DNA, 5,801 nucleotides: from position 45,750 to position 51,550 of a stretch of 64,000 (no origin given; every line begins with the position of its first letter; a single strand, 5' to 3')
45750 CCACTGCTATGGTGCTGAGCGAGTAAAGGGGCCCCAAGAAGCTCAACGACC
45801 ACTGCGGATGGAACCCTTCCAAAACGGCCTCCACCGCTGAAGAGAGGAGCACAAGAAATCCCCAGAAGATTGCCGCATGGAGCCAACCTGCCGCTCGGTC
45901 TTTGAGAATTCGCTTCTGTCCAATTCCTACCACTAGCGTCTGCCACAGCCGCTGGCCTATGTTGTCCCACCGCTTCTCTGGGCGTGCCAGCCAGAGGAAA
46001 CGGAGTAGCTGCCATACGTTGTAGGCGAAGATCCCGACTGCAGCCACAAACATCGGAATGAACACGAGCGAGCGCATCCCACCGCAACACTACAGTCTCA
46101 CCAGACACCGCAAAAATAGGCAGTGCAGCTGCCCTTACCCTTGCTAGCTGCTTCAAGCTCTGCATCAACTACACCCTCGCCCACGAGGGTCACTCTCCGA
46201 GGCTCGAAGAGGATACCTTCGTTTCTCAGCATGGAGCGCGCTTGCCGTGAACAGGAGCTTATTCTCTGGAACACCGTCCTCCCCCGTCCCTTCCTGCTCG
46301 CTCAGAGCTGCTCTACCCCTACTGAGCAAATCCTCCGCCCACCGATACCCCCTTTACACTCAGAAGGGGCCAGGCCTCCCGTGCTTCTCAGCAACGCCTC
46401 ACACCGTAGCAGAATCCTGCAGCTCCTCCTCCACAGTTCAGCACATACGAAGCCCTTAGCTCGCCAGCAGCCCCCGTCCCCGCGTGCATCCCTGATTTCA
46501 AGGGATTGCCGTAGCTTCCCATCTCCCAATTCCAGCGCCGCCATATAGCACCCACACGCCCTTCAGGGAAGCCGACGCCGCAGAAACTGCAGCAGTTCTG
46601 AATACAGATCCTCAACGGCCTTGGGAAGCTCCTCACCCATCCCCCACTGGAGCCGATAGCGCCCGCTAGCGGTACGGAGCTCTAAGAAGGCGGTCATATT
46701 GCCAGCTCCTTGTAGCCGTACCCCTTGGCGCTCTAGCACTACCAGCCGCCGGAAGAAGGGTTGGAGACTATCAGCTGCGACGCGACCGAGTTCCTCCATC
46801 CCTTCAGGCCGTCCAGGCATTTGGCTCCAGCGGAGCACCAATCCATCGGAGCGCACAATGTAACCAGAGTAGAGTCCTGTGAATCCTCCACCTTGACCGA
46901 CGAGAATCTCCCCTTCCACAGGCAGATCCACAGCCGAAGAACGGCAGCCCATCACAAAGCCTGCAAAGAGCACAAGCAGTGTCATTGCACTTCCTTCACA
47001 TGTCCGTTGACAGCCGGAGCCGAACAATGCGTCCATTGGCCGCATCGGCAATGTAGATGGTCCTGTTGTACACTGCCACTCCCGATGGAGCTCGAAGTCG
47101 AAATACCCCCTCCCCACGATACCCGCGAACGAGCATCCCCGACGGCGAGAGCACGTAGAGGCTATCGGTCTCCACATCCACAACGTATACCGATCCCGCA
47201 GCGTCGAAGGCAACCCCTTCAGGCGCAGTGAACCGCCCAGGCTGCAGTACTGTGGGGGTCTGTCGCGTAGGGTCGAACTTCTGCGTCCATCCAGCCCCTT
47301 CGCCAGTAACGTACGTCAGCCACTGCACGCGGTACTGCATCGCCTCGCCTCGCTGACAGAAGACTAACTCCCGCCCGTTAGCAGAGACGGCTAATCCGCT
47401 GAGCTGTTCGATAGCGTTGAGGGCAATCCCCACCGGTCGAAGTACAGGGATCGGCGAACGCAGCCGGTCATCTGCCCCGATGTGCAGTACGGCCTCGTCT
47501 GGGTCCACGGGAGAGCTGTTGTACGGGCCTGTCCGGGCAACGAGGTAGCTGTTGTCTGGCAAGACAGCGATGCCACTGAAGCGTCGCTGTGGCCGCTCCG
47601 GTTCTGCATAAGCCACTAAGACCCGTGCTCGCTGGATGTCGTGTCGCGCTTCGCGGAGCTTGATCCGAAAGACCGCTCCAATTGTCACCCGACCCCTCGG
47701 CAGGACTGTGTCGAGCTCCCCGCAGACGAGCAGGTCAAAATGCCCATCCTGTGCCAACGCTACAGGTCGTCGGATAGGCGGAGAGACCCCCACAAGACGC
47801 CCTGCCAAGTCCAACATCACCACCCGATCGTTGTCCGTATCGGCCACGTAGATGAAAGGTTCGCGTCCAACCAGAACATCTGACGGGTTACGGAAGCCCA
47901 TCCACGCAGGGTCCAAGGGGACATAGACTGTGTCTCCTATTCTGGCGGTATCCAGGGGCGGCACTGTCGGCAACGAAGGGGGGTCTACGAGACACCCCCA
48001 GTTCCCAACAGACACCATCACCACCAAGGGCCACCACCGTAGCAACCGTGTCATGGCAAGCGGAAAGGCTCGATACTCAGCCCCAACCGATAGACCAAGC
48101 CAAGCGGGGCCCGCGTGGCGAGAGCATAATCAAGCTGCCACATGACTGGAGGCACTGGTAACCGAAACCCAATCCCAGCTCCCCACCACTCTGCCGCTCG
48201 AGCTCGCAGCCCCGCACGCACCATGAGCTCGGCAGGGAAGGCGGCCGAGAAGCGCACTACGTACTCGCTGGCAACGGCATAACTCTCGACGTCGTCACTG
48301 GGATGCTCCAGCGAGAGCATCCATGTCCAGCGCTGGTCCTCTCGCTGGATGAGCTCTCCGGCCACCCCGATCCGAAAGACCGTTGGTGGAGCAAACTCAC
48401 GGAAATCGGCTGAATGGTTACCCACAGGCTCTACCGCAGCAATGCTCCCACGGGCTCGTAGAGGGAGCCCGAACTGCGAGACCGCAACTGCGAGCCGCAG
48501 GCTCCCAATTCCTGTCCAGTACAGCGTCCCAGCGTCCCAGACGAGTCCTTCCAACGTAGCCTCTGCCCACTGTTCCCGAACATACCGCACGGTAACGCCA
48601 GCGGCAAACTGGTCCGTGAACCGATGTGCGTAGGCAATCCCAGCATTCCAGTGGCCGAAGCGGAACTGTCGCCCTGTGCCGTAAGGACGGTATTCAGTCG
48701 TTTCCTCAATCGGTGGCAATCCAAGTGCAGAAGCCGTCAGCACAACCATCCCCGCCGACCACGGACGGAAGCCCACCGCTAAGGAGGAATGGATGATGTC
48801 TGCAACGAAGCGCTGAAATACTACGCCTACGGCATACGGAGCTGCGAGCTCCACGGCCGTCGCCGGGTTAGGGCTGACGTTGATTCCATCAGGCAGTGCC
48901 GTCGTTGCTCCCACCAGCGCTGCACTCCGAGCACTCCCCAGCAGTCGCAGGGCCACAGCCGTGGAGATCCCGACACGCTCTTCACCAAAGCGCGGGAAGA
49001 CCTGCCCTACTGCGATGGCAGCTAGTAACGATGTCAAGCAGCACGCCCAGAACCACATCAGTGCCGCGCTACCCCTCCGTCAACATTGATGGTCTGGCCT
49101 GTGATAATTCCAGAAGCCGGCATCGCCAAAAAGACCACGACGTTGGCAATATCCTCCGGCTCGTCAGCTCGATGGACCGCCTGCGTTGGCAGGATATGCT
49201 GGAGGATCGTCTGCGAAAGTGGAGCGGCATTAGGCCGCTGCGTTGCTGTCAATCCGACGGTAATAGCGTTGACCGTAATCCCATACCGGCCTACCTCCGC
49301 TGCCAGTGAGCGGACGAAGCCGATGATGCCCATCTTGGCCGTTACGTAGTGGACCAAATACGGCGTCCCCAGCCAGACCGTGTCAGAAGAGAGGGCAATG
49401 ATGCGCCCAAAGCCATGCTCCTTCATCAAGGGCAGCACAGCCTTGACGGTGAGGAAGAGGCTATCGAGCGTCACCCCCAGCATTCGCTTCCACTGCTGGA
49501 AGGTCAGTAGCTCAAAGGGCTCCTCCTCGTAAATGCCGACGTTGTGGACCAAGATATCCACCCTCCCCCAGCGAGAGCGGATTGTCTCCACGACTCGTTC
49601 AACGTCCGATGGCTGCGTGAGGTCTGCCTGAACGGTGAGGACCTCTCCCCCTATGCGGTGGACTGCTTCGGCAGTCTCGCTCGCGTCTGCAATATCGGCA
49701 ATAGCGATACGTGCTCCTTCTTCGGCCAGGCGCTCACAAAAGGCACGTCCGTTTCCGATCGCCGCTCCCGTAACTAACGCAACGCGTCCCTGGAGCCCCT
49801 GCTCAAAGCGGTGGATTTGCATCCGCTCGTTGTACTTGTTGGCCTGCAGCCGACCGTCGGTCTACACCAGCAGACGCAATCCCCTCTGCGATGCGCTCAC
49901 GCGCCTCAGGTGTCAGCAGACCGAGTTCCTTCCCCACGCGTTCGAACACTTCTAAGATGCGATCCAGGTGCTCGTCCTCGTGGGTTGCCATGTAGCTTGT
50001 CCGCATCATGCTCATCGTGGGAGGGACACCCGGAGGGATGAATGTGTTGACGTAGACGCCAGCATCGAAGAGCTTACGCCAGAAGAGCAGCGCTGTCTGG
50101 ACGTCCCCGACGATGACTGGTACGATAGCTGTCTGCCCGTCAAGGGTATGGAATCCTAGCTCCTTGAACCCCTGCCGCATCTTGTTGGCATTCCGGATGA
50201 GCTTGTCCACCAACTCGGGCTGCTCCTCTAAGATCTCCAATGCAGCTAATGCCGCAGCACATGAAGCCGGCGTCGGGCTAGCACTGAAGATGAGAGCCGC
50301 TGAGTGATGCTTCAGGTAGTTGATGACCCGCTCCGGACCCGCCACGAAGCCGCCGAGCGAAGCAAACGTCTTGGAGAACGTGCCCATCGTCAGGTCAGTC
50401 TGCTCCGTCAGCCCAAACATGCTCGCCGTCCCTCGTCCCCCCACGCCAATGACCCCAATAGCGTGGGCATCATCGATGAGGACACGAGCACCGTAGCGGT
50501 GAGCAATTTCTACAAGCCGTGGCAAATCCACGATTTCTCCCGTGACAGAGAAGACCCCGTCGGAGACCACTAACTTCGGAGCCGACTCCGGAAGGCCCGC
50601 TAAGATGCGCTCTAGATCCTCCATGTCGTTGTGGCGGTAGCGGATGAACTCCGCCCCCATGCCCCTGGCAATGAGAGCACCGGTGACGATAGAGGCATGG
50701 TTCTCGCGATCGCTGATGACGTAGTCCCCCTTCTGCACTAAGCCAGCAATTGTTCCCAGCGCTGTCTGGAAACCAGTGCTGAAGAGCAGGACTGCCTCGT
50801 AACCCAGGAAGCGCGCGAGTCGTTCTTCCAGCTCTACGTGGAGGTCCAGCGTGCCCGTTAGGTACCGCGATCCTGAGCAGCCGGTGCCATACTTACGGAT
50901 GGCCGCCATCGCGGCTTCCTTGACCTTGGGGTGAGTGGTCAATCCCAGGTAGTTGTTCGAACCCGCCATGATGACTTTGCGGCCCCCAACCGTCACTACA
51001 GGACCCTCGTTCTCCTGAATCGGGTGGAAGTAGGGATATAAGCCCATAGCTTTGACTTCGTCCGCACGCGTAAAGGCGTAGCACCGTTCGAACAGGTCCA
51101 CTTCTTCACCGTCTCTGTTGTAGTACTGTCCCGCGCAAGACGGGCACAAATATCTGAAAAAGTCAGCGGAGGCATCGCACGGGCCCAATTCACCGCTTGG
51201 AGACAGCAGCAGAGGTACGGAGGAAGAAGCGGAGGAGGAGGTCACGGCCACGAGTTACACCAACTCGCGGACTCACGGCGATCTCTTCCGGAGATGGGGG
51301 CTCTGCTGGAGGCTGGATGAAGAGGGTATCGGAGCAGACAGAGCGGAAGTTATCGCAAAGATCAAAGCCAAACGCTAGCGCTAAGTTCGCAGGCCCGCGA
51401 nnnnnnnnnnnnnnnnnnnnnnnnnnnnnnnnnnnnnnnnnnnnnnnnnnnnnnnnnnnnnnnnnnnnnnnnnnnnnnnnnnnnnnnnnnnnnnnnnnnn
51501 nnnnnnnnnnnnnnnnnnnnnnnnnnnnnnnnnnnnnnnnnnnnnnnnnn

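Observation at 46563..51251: Operon coupling a serine-palmitoyltransferase-like alpha-oxoamine synthase and an SDR reductase to a PorV/PorQ-like outer-membrane barrel and two lipoproteins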

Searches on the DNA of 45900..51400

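Call 79: search_rna_families(source=window, start=45900, end=51400, threshold=evalue, max_evalue=1)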
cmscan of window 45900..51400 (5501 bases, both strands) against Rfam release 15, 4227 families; matches with E-value up to 1: 0.
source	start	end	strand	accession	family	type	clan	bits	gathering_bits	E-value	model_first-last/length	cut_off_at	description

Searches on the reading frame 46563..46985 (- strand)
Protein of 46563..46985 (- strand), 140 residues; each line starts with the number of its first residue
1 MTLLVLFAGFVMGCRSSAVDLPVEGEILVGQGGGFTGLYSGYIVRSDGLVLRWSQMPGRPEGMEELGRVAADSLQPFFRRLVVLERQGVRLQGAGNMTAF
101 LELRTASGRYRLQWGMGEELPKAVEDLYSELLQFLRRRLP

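Call 36: search_protein_families(library=ncbifam, proteins=[window:46563-46985:-], max_evalue=0.01)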
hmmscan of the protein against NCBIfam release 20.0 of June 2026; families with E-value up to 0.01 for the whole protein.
window:46563-46985:- (140 aa): 0 families

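Call 70: find_homologous_proteins(query=window:46563-46985:-, max_evalue=0.01)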
Query window:46563-46985:- (140 aa): 11 proteins with E <= 0.01 among 55 candidates.
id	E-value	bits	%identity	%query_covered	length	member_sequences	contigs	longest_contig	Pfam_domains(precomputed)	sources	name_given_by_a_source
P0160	8.4e-85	300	100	100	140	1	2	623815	-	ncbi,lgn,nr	ncbi:MAG: hypothetical protein NZ960_03485 [Candidatus Kapabacteria bacterium]|nr:hypothetical prote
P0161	2.3e-78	279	93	100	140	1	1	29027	-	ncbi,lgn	ncbi:MAG: hypothetical protein ABDH31_05290 [Chlorobiota bacterium]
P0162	1.7e-51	192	62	100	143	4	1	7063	-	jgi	-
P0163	7.1e-51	190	61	100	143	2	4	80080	-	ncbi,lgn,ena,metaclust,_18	metaclust:\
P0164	3.8e-50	187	64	97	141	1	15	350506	-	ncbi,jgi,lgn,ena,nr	ncbi:hypothetical protein HRbin21_00123 [bacterium HR21]|nr:hypothetical protein HRbin21_00123 [bact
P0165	2.0e-47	179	60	99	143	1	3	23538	-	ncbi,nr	ncbi:MAG: hypothetical protein NZ473_05995 [Candidatus Kapabacteria bacterium]|nr:hypothetical prote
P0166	1.6e-46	176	58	100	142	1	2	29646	-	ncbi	-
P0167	9.5e-46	173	59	100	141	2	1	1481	-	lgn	-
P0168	6.2e-45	171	62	92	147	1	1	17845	-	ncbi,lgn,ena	-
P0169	2.5e-44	169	60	91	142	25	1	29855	-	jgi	jgi:hypothetical protein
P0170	1.2e-35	141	65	74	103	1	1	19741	-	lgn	-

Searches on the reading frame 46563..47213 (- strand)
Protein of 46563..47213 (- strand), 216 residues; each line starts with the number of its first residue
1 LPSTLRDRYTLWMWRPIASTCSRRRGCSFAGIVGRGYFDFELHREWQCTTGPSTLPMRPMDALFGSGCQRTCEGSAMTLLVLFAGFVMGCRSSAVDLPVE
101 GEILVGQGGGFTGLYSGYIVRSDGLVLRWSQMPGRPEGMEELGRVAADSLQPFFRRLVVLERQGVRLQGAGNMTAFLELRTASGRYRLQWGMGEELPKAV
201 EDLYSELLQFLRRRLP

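Call 3: search_protein_families(library=pfam, proteins=[window:46563-47213:-], max_evalue=0.01)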
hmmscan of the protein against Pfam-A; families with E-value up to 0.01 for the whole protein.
window:46563-47213:- (216 aa): 0 families

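Call 4: search_protein_families(library=ncbifam, proteins=[window:46563-47213:-], max_evalue=0.01)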
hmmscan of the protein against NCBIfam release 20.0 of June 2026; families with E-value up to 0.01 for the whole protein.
window:46563-47213:- (216 aa): 0 families

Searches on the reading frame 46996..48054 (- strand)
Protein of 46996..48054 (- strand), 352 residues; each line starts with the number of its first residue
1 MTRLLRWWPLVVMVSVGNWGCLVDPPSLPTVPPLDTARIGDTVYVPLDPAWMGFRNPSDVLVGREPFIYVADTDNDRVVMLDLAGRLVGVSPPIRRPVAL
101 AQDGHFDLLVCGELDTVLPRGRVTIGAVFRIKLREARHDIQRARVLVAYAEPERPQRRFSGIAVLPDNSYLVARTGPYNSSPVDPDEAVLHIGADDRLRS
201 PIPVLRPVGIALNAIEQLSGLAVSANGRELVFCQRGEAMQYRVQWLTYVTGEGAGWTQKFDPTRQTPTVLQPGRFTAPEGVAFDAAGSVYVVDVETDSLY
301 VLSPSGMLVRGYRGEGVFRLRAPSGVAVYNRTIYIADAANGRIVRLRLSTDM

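Call 3: search_protein_families(library=pfam, proteins=[window:46996-48054:-], max_evalue=0.01)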
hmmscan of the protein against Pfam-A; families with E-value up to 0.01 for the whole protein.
window:46996-48054:- (352 aa): 1 family
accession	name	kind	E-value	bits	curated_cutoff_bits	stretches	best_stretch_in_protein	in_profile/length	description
PF01436.27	NHL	-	6.6e-11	42.1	20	0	321-344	2-26/28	NHL repeat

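Call 4: search_protein_families(library=ncbifam, proteins=[window:46996-48054:-], max_evalue=0.01)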
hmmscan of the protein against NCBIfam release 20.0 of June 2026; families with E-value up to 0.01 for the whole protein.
window:46996-48054:- (352 aa): 3 families
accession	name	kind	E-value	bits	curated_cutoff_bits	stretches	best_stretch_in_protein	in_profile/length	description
NF035926.1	scyF_NHL_VPEP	equivalog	1.2e-10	41.1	350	1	274-344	150-224/376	scytonemin biosynthesis PEP-CTERM protein ScyF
NF033206.1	ScyE_fam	subfamily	2.8e-08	33.7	80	1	260-346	239-332/333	ScyD/ScyE family protein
TIGR02276.1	beta_rpt_yvtn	repeat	0.004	17.1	27.85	0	68-85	6-23/42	beta-propeller repeat protein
